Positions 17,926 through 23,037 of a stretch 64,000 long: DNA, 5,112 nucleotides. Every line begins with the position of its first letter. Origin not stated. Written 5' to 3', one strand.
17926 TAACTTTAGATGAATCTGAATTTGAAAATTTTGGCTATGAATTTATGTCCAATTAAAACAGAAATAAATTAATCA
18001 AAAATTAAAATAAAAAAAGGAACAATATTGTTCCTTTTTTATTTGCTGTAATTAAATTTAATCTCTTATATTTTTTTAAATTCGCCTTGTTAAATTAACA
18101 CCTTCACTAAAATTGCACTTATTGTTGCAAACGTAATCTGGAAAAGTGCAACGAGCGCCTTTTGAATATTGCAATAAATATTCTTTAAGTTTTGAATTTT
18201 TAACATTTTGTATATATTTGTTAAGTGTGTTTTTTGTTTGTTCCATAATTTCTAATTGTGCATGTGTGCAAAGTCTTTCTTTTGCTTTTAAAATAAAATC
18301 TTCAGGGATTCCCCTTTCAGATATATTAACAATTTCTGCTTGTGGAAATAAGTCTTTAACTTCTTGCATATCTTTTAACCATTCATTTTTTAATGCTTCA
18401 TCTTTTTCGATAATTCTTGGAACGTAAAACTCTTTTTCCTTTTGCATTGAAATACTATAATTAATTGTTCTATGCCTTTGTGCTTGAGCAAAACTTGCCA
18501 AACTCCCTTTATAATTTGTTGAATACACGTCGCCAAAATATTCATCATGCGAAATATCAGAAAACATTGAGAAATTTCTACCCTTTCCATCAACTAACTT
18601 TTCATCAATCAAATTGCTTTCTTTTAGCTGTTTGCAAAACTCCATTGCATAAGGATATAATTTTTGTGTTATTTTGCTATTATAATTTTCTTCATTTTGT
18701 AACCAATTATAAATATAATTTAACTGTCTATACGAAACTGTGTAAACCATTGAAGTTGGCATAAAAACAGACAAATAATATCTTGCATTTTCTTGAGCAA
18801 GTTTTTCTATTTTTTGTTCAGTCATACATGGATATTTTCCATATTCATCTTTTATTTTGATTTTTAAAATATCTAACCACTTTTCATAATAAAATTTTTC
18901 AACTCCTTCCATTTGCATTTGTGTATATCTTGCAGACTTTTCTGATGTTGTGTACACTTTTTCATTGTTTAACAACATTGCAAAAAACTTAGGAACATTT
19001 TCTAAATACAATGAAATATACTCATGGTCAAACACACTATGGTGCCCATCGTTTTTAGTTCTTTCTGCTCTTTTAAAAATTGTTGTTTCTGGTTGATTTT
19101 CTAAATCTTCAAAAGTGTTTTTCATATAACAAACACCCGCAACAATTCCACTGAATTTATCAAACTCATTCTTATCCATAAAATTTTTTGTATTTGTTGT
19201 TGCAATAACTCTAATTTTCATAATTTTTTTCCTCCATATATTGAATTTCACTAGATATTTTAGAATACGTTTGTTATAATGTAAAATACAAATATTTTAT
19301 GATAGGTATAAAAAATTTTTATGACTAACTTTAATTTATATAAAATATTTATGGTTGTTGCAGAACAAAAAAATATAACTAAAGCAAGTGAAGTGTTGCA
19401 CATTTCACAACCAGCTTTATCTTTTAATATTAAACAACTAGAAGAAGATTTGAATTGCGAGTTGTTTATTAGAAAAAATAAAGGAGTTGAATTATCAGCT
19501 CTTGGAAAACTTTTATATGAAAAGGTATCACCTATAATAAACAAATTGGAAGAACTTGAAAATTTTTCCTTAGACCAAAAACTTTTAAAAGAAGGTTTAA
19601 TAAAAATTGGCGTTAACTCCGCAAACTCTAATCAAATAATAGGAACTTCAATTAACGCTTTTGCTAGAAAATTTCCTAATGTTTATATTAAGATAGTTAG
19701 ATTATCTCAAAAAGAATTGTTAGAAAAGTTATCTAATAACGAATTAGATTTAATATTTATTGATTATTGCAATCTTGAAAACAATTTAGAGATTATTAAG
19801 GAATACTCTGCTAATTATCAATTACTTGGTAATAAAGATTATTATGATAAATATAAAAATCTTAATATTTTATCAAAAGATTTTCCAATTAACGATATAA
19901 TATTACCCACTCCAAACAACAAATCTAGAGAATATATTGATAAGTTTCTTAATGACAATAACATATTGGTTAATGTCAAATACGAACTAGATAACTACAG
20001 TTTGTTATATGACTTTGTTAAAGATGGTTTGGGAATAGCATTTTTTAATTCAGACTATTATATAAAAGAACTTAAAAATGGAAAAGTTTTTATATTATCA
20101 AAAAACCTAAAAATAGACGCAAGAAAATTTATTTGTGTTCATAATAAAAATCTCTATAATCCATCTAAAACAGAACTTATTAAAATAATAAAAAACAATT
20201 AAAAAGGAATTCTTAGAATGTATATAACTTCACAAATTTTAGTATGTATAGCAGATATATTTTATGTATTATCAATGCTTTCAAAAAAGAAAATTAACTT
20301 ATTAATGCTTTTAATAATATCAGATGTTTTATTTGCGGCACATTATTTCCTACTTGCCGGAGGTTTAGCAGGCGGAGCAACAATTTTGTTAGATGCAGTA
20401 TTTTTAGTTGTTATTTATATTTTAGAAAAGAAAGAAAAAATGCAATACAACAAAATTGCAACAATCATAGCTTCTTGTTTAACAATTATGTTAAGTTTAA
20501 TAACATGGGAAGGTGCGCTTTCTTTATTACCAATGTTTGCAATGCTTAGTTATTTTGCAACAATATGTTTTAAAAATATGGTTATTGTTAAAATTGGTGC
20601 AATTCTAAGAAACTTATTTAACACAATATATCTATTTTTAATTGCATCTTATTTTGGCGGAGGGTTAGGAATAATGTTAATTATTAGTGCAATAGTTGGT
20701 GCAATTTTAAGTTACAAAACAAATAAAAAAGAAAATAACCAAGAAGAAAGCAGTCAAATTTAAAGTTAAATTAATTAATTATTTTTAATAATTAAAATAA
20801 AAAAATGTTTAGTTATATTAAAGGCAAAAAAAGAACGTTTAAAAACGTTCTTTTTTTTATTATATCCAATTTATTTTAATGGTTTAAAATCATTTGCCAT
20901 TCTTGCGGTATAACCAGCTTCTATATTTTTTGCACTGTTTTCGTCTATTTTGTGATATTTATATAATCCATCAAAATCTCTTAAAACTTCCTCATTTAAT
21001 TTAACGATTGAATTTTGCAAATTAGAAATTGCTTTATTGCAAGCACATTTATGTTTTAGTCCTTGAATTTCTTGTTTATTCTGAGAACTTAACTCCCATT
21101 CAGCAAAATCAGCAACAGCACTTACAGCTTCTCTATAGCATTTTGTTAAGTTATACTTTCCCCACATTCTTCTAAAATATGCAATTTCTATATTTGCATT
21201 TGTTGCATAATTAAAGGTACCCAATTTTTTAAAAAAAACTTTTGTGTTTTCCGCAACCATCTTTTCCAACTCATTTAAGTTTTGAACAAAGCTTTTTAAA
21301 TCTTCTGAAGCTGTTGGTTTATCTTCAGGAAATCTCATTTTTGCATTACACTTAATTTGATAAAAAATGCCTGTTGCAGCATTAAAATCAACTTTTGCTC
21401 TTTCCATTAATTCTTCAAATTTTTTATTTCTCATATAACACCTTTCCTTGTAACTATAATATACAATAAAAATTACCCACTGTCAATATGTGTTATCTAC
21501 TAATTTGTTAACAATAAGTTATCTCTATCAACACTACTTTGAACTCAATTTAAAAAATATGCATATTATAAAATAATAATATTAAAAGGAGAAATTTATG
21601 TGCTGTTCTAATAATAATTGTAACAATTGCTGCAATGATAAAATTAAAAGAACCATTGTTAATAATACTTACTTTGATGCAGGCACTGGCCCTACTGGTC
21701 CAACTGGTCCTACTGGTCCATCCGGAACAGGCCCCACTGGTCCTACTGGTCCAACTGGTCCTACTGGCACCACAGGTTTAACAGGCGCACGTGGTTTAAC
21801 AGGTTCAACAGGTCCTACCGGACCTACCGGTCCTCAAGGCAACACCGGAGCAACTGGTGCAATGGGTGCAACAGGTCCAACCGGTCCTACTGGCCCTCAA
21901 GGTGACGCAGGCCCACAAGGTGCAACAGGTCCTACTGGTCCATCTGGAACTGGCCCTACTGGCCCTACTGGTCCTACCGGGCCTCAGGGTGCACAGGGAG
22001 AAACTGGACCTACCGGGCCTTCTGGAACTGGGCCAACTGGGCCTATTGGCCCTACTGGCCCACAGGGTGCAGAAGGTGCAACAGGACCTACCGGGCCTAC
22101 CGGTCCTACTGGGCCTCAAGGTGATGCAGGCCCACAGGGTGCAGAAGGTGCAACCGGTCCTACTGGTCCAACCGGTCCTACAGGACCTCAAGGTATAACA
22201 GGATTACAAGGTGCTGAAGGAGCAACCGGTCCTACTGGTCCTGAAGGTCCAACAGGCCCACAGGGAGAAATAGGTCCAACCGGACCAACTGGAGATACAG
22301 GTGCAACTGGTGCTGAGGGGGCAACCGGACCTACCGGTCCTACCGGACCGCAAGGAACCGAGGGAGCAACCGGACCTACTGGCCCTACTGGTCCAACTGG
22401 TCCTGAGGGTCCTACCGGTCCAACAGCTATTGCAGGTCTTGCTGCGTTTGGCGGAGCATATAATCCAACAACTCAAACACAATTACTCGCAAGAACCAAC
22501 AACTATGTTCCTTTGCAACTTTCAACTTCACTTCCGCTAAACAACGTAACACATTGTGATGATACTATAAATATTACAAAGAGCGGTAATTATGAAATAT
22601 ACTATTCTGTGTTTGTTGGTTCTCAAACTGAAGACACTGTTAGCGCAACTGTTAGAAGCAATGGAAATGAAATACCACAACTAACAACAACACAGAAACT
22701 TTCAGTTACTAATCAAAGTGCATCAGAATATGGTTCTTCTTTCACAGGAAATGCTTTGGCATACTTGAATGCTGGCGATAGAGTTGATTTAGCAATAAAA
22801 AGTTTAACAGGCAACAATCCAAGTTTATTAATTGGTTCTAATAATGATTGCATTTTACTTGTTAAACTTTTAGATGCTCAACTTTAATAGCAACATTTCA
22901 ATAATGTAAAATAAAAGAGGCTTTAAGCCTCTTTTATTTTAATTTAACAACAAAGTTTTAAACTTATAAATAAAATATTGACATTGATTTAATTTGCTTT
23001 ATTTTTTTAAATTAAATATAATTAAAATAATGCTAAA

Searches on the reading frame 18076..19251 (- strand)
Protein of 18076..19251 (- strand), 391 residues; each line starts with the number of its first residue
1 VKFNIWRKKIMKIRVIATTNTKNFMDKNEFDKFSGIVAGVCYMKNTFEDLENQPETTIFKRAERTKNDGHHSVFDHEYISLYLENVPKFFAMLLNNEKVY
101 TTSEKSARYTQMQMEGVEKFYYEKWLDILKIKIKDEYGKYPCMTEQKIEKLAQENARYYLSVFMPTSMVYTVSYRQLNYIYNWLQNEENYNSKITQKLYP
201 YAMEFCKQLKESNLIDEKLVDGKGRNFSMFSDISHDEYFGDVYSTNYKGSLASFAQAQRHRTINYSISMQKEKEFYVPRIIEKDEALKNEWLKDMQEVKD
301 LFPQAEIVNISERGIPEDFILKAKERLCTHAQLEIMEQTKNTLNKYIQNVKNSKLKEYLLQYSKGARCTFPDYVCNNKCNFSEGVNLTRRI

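Call 70: search_protein_families(library=pfam, proteins=[window:18076-19251:-], max_evalue=0.00001)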
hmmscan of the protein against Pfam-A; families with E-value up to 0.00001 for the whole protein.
window:18076-19251:- (391 aa): 1 family
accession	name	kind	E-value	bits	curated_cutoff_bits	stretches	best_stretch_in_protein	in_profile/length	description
PF02511.20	Thy1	-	2.5e-18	67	24.8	1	32-179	11-160/191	Thymidylate synthase complementing protein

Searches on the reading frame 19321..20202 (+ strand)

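Call 70: search_protein_families(library=pfam, proteins=[window:19321-20202:+], max_evalue=0.00001)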
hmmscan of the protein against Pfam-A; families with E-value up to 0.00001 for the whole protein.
window:19321-20202:+ (293 aa): 2 families
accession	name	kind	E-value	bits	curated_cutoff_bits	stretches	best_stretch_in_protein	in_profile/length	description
PF00126.33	HTH_1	-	2.7e-18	66.1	26.6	1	5-62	2-59/60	Bacterial regulatory helix-turn-helix protein, lysR family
PF03466.25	LysR_substrate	-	2.8e-18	66.5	28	1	91-284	5-197/209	LysR substrate binding domain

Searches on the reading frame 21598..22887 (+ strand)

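Call 70: search_protein_families(library=pfam, proteins=[window:21598-22887:+], max_evalue=0.00001)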
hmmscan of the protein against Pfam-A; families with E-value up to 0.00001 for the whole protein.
window:21598-22887:+ (429 aa): 1 family
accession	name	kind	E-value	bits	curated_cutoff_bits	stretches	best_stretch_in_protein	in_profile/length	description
PF01391.23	Collagen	-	3.4e-33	113.6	27.2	3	217-275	1-59/60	Collagen triple helix repeat (20 copies)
